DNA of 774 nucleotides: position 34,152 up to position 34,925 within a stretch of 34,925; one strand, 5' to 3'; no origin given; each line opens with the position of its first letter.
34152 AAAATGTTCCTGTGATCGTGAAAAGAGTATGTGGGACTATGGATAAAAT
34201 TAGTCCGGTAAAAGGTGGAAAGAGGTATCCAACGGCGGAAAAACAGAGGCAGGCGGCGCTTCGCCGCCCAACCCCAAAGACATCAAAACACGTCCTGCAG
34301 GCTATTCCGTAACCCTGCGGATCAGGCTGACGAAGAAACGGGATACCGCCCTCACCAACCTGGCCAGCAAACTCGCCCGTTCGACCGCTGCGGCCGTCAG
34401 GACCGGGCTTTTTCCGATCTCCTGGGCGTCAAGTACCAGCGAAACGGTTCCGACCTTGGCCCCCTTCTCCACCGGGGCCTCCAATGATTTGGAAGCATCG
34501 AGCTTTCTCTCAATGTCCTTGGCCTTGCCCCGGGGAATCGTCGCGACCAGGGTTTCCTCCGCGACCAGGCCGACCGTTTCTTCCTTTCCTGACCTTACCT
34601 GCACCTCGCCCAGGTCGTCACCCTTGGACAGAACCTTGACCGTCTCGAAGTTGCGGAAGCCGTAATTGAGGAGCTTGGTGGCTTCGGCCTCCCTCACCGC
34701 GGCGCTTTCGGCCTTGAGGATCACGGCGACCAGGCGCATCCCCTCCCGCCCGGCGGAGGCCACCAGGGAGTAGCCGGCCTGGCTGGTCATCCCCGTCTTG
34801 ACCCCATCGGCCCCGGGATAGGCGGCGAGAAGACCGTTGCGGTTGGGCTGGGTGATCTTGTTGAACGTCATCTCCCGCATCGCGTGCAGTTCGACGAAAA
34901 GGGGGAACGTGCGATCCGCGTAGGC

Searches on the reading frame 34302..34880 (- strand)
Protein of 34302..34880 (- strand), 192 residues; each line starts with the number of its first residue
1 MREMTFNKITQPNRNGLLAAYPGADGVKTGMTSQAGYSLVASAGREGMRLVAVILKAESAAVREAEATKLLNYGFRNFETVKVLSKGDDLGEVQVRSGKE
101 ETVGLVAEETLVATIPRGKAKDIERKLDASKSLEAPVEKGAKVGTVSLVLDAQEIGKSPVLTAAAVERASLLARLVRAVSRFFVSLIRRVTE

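Call 8: search_protein_families(library=ncbifam, proteins=[window:34302-34880:-], max_evalue=0.00001)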
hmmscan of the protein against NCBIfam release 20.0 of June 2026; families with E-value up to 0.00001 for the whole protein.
window:34302-34880:- (192 aa): 5 families
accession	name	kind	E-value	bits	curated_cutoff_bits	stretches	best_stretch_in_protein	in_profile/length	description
NF008489.0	PRK11397.1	equivalog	3.7e-37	128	610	1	3-176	207-382/389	serine-type D-Ala-D-Ala carboxypeptidase DacD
NF008059.0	PRK10793.1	equivalog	8.4e-37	126.8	694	1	2-183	215-398/403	D-alanyl-D-alanine carboxypeptidase DacA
NF007445.0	PRK10001.1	equivalog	3.7e-35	121.5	765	1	2-179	208-387/400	serine-type D-Ala-D-Ala carboxypeptidase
NF038273.1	strep_PBP3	exception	1.2e-23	83.8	490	1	13-159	219-375/407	D-alanyl-D-alanine carboxypeptidase PBP3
NF038258.2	PBP4_Staph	exception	6e-09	35.2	500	1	19-89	242-317/366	penicillin-binding protein PBP4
